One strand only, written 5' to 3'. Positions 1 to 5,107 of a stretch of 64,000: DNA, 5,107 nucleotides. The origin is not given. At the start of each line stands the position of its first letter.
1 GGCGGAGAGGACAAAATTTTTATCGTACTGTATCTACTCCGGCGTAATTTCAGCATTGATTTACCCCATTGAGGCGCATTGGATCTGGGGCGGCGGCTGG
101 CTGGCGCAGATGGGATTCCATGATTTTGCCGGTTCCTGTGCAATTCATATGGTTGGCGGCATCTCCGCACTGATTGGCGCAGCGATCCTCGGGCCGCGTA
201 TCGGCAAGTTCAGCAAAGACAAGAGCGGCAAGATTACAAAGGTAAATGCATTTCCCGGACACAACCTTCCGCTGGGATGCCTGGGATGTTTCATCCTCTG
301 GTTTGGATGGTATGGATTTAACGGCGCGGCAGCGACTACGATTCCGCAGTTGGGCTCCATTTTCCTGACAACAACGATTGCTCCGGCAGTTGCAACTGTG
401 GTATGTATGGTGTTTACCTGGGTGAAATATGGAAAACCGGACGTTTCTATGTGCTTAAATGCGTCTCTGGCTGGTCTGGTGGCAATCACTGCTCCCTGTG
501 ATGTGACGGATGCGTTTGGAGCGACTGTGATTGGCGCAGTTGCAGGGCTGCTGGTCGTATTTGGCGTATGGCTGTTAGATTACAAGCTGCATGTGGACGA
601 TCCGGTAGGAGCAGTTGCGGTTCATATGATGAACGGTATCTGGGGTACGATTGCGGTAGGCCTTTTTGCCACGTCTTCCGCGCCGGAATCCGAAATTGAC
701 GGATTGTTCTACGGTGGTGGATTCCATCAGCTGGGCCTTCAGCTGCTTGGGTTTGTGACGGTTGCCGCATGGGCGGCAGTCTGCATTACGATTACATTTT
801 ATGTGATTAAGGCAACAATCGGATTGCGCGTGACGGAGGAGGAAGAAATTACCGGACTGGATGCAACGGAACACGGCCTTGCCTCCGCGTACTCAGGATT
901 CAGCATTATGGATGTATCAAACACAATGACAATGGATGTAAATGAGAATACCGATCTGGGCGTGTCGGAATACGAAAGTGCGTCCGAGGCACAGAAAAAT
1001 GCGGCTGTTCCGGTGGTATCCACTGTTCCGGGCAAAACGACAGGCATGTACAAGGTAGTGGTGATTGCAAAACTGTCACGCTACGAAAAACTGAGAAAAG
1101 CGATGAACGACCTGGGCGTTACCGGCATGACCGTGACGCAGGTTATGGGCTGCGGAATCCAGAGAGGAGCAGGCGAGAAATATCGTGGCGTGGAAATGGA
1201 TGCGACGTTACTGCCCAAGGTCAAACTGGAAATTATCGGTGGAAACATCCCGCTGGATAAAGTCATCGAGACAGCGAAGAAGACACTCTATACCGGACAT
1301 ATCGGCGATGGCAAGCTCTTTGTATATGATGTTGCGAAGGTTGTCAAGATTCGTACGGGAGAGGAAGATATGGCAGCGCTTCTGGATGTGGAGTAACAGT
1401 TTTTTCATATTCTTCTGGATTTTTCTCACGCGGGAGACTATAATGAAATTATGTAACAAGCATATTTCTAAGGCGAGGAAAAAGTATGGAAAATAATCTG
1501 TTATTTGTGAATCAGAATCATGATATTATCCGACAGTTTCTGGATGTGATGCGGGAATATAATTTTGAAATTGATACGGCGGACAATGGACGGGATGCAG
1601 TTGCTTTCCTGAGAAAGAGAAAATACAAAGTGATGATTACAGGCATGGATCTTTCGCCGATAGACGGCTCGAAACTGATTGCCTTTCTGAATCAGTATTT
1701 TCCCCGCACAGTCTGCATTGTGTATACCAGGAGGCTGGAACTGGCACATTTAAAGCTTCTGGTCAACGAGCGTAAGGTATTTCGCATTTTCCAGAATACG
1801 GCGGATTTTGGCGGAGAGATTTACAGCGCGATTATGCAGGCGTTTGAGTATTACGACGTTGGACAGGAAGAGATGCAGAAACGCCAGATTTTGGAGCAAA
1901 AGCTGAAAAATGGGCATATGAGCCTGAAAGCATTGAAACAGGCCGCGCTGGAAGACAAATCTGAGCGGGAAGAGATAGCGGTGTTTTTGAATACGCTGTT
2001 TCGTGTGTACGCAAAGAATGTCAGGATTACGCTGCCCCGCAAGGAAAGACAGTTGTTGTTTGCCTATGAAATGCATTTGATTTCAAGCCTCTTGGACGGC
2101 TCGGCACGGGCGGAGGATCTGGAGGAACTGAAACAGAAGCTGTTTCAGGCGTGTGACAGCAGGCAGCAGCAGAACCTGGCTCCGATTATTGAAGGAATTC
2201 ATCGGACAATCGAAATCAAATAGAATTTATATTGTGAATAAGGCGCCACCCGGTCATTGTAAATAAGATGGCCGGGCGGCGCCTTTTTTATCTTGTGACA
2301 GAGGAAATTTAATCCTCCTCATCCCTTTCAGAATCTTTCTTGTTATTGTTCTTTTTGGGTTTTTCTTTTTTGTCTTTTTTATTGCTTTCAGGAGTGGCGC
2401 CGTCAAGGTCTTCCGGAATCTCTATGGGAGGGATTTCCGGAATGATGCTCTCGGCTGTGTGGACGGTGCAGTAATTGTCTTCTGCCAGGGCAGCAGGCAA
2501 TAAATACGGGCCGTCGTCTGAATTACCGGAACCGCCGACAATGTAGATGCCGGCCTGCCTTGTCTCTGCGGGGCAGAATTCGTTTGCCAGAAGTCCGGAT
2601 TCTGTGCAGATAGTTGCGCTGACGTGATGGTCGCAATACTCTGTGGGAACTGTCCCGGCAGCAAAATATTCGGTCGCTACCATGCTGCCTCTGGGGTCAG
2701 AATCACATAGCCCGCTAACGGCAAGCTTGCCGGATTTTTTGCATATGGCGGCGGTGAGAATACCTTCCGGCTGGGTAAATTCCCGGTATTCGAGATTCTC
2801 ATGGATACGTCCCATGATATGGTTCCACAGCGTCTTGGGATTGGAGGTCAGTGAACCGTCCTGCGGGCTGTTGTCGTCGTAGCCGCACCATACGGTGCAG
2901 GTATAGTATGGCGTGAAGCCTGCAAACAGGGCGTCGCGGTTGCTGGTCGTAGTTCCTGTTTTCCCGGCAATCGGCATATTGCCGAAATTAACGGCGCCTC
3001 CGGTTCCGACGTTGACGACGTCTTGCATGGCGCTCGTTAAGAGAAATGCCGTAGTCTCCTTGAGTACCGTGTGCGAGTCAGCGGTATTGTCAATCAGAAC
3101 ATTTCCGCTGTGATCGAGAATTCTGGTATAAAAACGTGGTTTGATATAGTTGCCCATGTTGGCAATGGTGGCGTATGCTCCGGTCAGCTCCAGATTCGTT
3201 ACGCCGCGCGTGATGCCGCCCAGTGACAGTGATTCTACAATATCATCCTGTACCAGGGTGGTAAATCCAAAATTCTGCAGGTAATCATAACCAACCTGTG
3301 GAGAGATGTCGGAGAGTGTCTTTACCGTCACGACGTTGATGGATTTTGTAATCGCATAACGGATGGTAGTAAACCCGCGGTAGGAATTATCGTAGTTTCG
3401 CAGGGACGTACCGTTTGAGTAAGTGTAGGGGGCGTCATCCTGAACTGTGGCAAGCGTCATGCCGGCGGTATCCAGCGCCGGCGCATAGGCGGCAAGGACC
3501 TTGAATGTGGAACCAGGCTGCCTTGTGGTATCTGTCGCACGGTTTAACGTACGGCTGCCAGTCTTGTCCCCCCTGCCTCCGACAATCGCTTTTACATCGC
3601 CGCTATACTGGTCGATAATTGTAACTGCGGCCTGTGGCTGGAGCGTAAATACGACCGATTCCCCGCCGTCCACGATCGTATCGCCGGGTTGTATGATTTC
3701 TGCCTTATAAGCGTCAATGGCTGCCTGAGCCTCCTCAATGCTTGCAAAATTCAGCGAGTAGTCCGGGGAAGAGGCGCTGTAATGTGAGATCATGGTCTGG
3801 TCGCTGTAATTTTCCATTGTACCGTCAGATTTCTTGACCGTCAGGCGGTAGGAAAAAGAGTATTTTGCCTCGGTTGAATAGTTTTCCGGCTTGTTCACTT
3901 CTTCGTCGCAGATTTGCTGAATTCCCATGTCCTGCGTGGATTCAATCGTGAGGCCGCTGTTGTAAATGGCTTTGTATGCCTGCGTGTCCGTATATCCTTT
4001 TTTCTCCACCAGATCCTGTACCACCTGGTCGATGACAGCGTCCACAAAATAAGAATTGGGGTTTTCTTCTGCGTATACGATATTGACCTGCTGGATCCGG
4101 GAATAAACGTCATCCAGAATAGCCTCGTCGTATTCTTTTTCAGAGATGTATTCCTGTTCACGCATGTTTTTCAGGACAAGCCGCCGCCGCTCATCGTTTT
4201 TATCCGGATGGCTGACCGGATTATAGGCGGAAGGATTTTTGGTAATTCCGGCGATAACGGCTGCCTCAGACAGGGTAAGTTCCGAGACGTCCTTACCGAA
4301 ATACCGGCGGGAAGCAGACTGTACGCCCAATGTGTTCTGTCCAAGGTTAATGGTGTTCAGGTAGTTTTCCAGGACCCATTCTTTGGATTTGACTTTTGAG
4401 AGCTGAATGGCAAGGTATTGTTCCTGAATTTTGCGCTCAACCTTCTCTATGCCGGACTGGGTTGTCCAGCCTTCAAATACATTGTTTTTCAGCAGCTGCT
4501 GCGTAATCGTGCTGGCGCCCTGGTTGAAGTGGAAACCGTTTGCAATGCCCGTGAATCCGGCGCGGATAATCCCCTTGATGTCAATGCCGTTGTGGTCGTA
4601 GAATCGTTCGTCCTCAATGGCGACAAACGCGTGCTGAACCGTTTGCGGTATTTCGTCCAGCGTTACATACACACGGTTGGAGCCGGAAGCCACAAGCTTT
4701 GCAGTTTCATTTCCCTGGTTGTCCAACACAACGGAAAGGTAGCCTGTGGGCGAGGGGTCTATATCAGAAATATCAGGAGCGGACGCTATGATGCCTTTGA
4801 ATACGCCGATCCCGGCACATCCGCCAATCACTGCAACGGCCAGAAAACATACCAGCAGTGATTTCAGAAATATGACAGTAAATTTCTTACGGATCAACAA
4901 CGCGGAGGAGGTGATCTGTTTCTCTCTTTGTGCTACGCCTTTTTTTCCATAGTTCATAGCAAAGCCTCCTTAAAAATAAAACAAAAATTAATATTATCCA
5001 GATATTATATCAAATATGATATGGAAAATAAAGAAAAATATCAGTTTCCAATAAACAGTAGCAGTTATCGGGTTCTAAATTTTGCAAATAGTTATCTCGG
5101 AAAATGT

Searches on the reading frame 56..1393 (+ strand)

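Call 63: search_protein_families(library=pfam, proteins=[window:56-1393:+], max_evalue=0.00001)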
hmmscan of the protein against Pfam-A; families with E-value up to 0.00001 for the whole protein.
window:56-1393:+ (446 aa): 2 families
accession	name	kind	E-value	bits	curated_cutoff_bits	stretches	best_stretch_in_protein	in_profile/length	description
PF00909.26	Ammonium_transp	-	1.9e-86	290.8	23.2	1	2-275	126-396/399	Ammonium Transporter Family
PF00543.27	P-II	-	4.5e-20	72.3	25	1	331-436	1-102/102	Nitrogen regulatory protein P-II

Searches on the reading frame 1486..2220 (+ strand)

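Call 63: search_protein_families(library=pfam, proteins=[window:1486-2220:+], max_evalue=0.00001)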
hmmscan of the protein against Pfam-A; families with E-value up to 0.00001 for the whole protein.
window:1486-2220:+ (245 aa): 1 family
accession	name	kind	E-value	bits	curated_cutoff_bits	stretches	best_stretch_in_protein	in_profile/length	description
PF00072.30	Response_reg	-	3.7e-08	33.9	30.2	1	8-85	4-81/111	Response regulator receiver domain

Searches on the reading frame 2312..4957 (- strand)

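Call 63: search_protein_families(library=pfam, proteins=[window:2312-4957:-], max_evalue=0.00001)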
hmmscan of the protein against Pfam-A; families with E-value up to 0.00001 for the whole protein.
window:2312-4957:- (882 aa): 2 families
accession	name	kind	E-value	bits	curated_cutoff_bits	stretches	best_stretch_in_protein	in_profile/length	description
PF00912.28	Transgly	-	1.3e-59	201.1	27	1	85-265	5-177/178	Transglycosylase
PF00905.27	Transpeptidase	-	1.5e-33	116.7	22.1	1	444-684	2-267/299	Penicillin binding protein transpeptidase domain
